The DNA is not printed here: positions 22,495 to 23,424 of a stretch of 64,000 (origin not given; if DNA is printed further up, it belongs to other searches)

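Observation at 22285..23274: Phage sigma factor preceded by 330-nt leader with attenuator-like hairpin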

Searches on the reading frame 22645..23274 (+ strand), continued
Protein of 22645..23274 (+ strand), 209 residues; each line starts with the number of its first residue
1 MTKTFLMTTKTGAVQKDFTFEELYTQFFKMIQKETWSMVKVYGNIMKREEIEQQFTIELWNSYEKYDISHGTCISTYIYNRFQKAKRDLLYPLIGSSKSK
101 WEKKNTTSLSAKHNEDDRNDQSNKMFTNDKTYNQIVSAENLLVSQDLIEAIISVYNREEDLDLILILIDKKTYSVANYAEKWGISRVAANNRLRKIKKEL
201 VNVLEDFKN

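Call 34: find_encoding_contigs(protein=P0006, flank=3000, max_places=2)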
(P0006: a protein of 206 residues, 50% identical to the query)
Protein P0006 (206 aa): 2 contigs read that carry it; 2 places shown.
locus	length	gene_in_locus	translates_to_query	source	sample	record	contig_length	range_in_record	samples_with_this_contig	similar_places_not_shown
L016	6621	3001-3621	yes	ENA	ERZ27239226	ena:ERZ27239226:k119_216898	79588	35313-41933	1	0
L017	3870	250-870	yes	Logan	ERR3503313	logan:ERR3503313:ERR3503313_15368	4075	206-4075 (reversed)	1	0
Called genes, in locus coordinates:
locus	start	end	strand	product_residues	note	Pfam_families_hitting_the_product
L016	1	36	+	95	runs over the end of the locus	-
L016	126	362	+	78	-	PF11195:Tad2-like (weak)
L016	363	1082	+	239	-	PF00692:dUTPase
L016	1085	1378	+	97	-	-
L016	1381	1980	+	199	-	PF00625:Guanylate_kin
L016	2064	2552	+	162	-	-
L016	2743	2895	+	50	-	-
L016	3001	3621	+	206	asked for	-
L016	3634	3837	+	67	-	-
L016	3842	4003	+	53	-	-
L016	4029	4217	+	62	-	-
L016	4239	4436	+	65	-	-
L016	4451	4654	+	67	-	-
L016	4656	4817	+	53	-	-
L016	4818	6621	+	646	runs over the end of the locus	PF02518:HATPase_c, PF00204:DNA_gyraseB, PF01751:Toprim, PF00986:DNA_gyraseB_C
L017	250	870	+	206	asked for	-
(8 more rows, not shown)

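Call 42: predict_structure(alignment_id=A3)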
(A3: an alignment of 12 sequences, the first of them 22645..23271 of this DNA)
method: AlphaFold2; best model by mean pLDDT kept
length: 209 residues; sequences in the alignment: 12
mean_pLDDT: 70.9   pTM: 0.48
mean pLDDT of the five models: 70.9, 70.0, 69.2, 67.5, 67.5
residues with pLDDT >= 90: 31; 70-90: 109; 50-70: 21; < 50: 48
segments of 3 or more residues with pLDDT < 50: 95-120, 123-143
pLDDT, mean of each block of 10 residues (from residue 1): 83 85 88 81 76 90 87 82 79 48 35 40 40 33 52 77 81 85 92 87 66
secondary structure, 60 per line:
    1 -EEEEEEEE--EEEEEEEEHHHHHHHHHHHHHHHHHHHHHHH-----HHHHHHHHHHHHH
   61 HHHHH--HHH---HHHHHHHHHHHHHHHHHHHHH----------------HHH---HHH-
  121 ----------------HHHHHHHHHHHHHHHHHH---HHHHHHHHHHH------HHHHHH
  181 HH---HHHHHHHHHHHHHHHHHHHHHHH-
elements in order: E2-9 E12-19 H20-42 H48-65 H74-94 H137-154 H158-168 H175-182 H186-208
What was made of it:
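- On Sigma-70 family, SigN (ZpdN) subgroup: The AF2 model has helices at 158-208 with pLDDT 77-92 (call 42).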

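Call 47: find_related_loci(query=A2, collection=viral_contigs, flank=1500)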
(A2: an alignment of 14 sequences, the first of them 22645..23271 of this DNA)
Query A2 (209 aa) in viral_contigs; peptide patterns used: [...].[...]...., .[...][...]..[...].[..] (x = any residue, [..] = any of these).
312 stretches matched a pattern; 5 encode a relative of the query (tblastn E <= 1e-3); 5 distinct loci.
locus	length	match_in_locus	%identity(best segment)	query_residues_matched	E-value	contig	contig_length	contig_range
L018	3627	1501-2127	98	1-209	4e-140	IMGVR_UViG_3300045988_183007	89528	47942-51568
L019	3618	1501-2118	53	1-204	3e-71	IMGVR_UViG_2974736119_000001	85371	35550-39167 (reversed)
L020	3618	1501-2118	53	1-204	4e-71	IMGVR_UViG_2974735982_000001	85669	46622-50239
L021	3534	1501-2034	35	1-193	3e-27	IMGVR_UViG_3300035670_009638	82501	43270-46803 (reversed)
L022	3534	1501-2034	34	1-193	3e-22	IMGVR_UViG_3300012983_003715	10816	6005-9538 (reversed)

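Call 48: fold_search(model_id=the predicted structure, library=pdb)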
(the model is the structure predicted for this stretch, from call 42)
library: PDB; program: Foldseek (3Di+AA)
matches with E <= 10: 219; with E <= 0.001: 0
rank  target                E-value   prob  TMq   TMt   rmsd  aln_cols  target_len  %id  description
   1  6vvv_F                2.8e-03  0.99  0.29  0.21  28.1       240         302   11  Crystal structure of a Mycobacterium smegmatis transcription initiation complex with Rifampicin-resistant RNA polymera (released 2020-10-21)
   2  5tjg_F                4.9e-03  0.95  0.27  0.18  26.6       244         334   17  Thermus aquaticus delta1.1-sigmaA holoenzyme/downstream-fork promoter complex with an open clamp (released 2017-06-21)
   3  6kon_F                5.2e-03  0.97  0.27  0.30  27.6       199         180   15  Mycobacterium tuberculosis initial transcription complex comprising sigma H and 5'-OH RNA of 5 nt (released 2020-03-11)
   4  6vvt_F                6.4e-03  0.98  0.30  0.21  27.2       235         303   13  Crystal structure of a Mycobacterium smegmatis transcription initiation complex with Rifampicin-resistant RNA polymera (released 2020-10-21)
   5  6lts_F                6.4e-03  0.96  0.28  0.18  27.8       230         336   14  Crystal structure of Thermus thermophilus transcription initiation complex comprising a truncated sigma finger (released 2020-03-11)
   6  6koo_F                7.6e-03  0.96  0.28  0.31  27.4       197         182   15  Mycobacterium tuberculosis initial transcription complex comprising sigma H and 5'-OH RNA of 7 nt (released 2020-03-11)
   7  6kqg_F                7.6e-03  0.91  0.27  0.18  27.6       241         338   16  Thermus thermophilus initial transcription complex comprising sigma A and 5'-OH RNA of 6 nt (released 2020-03-11)
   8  9a4r_A                8.1e-03  0.98  0.31  0.30  22.2       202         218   18  Integrative model of RPSH-RPOB by crosslinking MS and deep learning (released 2024-09-18)
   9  9e87_F                8.5e-03  0.92  0.27  0.19  27.3       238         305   16  De Novo Mycobacterium tuberculosis transcription initiation pre-RPO promoter complex with open Beta' clamp (RNA Polyme (released 2025-10-01)
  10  6cce_F                8.5e-03  0.91  0.27  0.20  27.0       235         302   15  Crystal structure of a Mycobacterium smegmatis RNA polymerase transcription initiation complex with inhibitor Kanglemy (released 2018-08-15)
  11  9e85_F                9.5e-03  0.91  0.27  0.19  27.7       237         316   15  De Novo Mycobacterium tuberculosis transcription initiation promoter complex with 6-mer RNA and closed Beta' clamp (RN (released 2025-10-01)
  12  8hkc_E                1.3e-02  0.95  0.28  0.23  27.7       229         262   10  Cryo-EM structure of E. coli RNAP sigma32 complex (released 2023-05-31)
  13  5tw1_F                1.3e-02  0.90  0.27  0.20  28.0       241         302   14  Crystal structure of a Mycobacterium smegmatis transcription initiation complex with RbpA (released 2017-01-18)
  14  4g7h_F                1.3e-02  0.89  0.27  0.17  28.1       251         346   15  Crystal structure of Thermus thermophilus transcription initiation complex (released 2012-10-31)
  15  5vi8_F                1.3e-02  0.87  0.27  0.19  27.9       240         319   14  Structure of a mycobacterium smegmatis transcription initiation complex with an upstream-fork promoter fragment (released 2017-04-26)
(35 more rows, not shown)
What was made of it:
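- On Sigma-70 family, SigN (ZpdN) subgroup: The full-length Foldseek hits are sigma factors (call 48).
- Checked: The top 50 Foldseek hits of the AF2 model (pLDDT 71) are all sigma factors (calls 42, 48).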

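Call 54: find_related_loci(query=A2, collection=metagenome_contigs, flank=1500)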
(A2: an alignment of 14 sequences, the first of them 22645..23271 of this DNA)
Query A2 (209 aa) in metagenome_contigs; peptide patterns used: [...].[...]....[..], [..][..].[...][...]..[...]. (x = any residue, [..] = any of these).
600 stretches matched a pattern (row limit reached: there are more); 2 encode a relative of the query (tblastn E <= 1e-3); 2 distinct loci.
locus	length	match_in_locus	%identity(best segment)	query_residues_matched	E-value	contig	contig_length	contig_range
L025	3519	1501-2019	41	18-193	9e-39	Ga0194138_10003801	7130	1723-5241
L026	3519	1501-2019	34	16-200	4e-25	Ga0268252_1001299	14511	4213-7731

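Call 55: find_related_loci(query=A2, collection=genome_contigs, flank=1500)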
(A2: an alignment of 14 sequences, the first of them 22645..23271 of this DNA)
Query A2 (209 aa) in genome_contigs; peptide patterns used: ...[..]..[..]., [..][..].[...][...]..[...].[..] (x = any residue, [..] = any of these).
25 stretches matched a pattern, but none encodes a relative of the query by tblastn (E <= 1e-3).
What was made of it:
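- Tried and rejected: genome_contigs scan: no relatives found (call 55).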

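Call 57: find_encoding_contigs(protein=P0007, flank=1500, max_places=3)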
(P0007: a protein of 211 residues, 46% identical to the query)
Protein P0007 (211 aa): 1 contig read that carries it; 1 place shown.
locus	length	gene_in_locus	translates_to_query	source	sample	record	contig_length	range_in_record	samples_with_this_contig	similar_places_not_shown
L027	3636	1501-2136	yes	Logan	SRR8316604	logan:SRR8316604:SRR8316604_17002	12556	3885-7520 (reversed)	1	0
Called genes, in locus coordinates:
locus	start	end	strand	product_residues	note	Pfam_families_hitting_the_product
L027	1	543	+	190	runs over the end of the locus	PF00625:Guanylate_kin (weak)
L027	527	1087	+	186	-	-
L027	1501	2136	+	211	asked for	-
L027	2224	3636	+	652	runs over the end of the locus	PF02518:HATPase_c (faint), PF00204:DNA_gyraseB, PF01751:Toprim, PF00986:DNA_gyraseB_C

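Call 58: find_encoding_contigs(protein=P0011, flank=1500, max_places=3)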
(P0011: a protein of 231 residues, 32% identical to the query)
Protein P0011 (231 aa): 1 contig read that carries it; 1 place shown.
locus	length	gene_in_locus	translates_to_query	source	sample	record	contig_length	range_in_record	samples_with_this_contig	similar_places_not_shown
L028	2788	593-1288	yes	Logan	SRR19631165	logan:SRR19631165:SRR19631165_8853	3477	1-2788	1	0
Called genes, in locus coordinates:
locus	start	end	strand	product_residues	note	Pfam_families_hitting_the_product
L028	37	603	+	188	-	-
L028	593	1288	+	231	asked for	-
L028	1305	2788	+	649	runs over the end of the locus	PF02518:HATPase_c (weak), PF00204:DNA_gyraseB, PF01751:Toprim, PF00986:DNA_gyraseB_C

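Call 59: find_encoding_contigs(protein=P0004, flank=1500, max_places=3)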
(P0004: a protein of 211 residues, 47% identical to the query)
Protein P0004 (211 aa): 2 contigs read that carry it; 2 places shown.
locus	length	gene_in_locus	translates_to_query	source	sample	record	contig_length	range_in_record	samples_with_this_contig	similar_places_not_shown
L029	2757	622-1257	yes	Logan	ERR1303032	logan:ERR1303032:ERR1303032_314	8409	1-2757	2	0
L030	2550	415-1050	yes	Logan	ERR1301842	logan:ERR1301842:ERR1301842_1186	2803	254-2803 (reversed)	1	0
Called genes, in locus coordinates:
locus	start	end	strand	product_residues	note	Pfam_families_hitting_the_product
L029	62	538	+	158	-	-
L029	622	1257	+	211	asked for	-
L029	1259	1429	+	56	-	-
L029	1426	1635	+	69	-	-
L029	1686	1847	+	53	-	-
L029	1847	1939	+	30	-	-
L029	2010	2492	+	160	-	-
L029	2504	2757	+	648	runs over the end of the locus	PF02518:HATPase_c (weak), PF00204:DNA_gyraseB, PF01751:Toprim, PF00986:DNA_gyraseB_C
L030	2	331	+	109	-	?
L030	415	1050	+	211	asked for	-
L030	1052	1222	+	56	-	-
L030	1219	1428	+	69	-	-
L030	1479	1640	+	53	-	-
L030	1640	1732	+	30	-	-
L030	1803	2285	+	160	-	-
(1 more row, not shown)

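Call 79: search_dna_similar(query=window:22645-23271:+, collection=plasmids, mode=protein, max_rows=15, max_evalue=0.01)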
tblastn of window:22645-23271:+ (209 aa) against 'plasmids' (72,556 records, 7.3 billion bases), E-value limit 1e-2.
Records with a match: 40; places in all: 40; records where one place covers at least 80% of the query: 40.
Best place of each record, by identity: <60% 40.
By first word of the organism name: Bacillus 40.
By predicted mobility (MOB-suite, as given by PLSDB): non-mobilizable 40.
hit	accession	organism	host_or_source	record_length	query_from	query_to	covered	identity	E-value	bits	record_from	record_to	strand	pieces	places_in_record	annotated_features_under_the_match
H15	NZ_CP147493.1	Bacillus subtilis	single cell,Mixed alfalfa silage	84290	18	204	89%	30.0%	5e-15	80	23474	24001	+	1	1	sigma-70 family RNA polymerase sigma factor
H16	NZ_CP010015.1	Bacillus sp. YP1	cell culture,Waxworms gut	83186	18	204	89%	29.5%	1e-14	79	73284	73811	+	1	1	sigma factor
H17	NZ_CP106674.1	Bacillus subtilis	cell culture,soil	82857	18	204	89%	29.5%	2e-14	79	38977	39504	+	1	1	sigma factor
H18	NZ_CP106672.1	Bacillus subtilis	cell culture,soil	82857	18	204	89%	29.5%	2e-14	79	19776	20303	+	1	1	sigma factor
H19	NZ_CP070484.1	Bacillus sp. LJBS06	mixed culture,soil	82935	18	204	89%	29.5%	2e-14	79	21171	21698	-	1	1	sigma factor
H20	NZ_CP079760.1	Bacillus sp. LJBS17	mixed culture,soil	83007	18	204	89%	29.5%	2e-14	79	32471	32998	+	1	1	sigma factor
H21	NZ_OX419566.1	Bacillus subtilis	garden soil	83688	18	204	89%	29.5%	2e-14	79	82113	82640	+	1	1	sigma factor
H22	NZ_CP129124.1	Bacillus subtilis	Sediment,river sediment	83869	18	204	89%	29.5%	2e-14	79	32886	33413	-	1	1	sigma factor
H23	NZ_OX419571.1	Bacillus subtilis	vegetable plot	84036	18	204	89%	29.5%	2e-14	79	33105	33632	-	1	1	sigma factor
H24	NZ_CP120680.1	Bacillus subtilis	cell culture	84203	18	204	89%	29.5%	2e-14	79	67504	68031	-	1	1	sigma factor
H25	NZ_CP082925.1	Bacillus subtilis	soil,soil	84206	18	204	89%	29.5%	2e-14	79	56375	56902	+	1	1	sigma factor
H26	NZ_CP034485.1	Bacillus subtilis subsp. subtilis NCIB 3610 = ATCC 6051 = ...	single cell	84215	18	204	89%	29.5%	2e-14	79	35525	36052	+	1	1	sigma factor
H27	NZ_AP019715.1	Bacillus subtilis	-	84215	18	204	89%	29.5%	2e-14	79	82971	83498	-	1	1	sigma factor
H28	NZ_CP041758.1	Bacillus sp. KBS0812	environmental isolate,soil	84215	18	204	89%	29.5%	2e-14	79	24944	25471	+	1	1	sigma factor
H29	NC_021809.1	Bacillus subtilis subsp. subtilis NCIB 3610 = ATCC 6051 = ...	-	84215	18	204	89%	29.5%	2e-14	79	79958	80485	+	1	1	sigma factor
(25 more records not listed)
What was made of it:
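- On Sigma-70 family, SigN (ZpdN) subgroup: tblastn hits 40 Bacillus plasmids of about 84 kb, including pBS32 (call 79).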

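Call 81: get_annotated_region(hit=H29, flank=2500)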
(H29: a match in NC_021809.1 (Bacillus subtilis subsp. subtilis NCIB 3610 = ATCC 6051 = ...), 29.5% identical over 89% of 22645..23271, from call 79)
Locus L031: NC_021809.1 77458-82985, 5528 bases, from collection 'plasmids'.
description: Bacillus subtilis subsp. subtilis NCIB 3610 = ATCC 6051 = DSM 10 plasmid pBS32, complete sequence
organism: Bacillus subtilis subsp. subtilis NCIB 3610 = ATCC 6051 = DSM 10 (NCBI taxid 535026)
taxonomy: Bacteria; Bacillota; Bacilli; Bacillales; Bacillaceae; Bacillus; Bacillus subtilis; Bacillus subtilis subsp. subtilis NCIB 3610 = ATCC 6051 = DSM 10
host: -; source: -; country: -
typing (MOB-suite, as given by PLSDB): non-mobilizable; replicon rep_cluster_1454
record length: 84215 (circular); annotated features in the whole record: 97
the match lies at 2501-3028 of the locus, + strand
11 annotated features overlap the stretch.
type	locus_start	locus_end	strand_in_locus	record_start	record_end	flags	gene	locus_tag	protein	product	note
CDS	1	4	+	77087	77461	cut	-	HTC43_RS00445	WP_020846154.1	dUTPase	-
CDS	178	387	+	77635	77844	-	-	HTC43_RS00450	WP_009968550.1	hypothetical protein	-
CDS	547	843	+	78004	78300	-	-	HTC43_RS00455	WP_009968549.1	thioredoxin family protein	-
CDS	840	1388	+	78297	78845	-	-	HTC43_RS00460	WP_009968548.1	guanylate kinase/L-type calcium channel region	-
CDS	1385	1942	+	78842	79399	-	-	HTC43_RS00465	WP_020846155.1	RusA family crossover junction endodeoxyribonuclease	GO:0006310 - DNA recombination [Evidence IEA]; GO:0006281 - DNA repair [Evidence IEA]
CDS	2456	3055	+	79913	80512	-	-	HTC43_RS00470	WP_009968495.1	sigma factor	GO:0006352 - DNA-templated transcription initiation [Evidence IEA]; GO:0006355 - regulation of DNA-templated ...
CDS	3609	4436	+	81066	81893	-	-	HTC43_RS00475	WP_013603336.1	actin like filament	-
CDS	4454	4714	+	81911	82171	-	-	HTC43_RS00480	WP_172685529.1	hypothetical protein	-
CDS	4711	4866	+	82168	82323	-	-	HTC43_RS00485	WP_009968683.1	hypothetical protein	-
CDS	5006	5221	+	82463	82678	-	-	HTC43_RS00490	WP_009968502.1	hypothetical protein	-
CDS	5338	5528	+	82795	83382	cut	-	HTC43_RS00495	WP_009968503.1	thymidine kinase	-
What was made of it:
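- On Sigma-70 family, SigN (ZpdN) subgroup: The order guanylate kinase-RusA-gap-sigma is shared (call 81).
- Closest known: Control region of sigN. Same: The gene order is the same: dUTPase...guanylate kinase-RusA-[long gap]-sigma (call 81).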

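Call 99: search_protein_families(library=phrogs, proteins=[window:22645-23271:+], max_evalue=0.001)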
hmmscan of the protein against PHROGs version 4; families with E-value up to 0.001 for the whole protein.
window:22645-23271:+ (209 aa): 0 families

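Call 100: find_homologous_proteins(query=A2, max_evalue=0.00001)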
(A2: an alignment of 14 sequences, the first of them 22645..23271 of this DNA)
Query A2 (14 sequences) (209 aa, profile of the alignment): 59 proteins with E <= 0.00001 among 3392 candidates.
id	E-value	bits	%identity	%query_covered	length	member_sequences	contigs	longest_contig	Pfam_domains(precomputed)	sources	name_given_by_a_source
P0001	2.9e-91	323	96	100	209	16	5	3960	-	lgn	-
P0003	9.9e-91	321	52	98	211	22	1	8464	-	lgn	-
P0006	7.3e-90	319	50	98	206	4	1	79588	-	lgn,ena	-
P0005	2.2e-89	317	51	98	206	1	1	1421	-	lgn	-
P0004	1.5e-88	314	47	98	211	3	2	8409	-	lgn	-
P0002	1.5e-88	314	83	100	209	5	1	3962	-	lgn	-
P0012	4.6e-87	309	50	98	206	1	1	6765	-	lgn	-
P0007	1.6e-78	281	46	99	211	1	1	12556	-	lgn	-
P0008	1.2e-77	279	46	99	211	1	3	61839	-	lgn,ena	-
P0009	8.9e-75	269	41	84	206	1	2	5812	-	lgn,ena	-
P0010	7.5e-74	266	40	82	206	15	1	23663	-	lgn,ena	-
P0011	9.6e-74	266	32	97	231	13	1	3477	-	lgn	-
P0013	8.1e-72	260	39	90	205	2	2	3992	-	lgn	-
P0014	1.8e-70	255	47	98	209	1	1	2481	-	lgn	-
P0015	5.9e-70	253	47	98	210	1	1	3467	-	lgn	-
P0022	4.0e-59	218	44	98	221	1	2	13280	-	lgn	-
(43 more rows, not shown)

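Call 101: find_encoding_contigs(protein=P0015, flank=1500, max_places=2)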
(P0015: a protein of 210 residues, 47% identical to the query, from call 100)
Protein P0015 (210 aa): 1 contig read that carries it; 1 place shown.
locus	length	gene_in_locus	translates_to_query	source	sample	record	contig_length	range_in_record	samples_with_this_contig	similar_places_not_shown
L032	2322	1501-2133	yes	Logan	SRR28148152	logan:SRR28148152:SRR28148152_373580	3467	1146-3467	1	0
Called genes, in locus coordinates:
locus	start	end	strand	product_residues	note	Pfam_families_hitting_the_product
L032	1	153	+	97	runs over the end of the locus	-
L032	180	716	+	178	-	-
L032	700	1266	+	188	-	PF05866:RusA (weak)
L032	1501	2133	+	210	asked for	-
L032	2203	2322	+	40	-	?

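Call 102: find_encoding_contigs(protein=P0022, flank=1500, max_places=2)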
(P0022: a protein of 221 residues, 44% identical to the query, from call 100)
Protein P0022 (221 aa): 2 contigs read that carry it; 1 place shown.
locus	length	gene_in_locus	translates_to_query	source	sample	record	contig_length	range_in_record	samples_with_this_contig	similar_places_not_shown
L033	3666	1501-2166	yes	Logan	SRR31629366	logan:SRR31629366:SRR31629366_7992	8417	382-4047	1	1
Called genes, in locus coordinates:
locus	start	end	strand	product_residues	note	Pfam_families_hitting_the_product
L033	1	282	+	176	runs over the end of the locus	-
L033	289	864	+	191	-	PF00625:Guanylate_kin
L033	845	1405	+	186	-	-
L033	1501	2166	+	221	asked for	-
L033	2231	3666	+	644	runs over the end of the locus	PF02518:HATPase_c (weak), PF00204:DNA_gyraseB, PF01751:Toprim, PF00986:DNA_gyraseB_C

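Call 103: find_encoding_contigs(protein=P0014, flank=1500, max_places=2)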
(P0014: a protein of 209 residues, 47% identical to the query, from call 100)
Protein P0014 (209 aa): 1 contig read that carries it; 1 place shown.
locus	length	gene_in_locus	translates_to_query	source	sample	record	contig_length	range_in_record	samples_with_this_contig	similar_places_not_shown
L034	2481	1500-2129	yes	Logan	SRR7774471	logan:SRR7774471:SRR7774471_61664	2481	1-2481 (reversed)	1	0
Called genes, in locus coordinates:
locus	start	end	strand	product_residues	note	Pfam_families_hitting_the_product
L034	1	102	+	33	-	?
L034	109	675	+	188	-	PF00625:Guanylate_kin (weak), PF13238:AAA_18 (weak)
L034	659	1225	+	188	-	PF05866:RusA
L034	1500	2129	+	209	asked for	-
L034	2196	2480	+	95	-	?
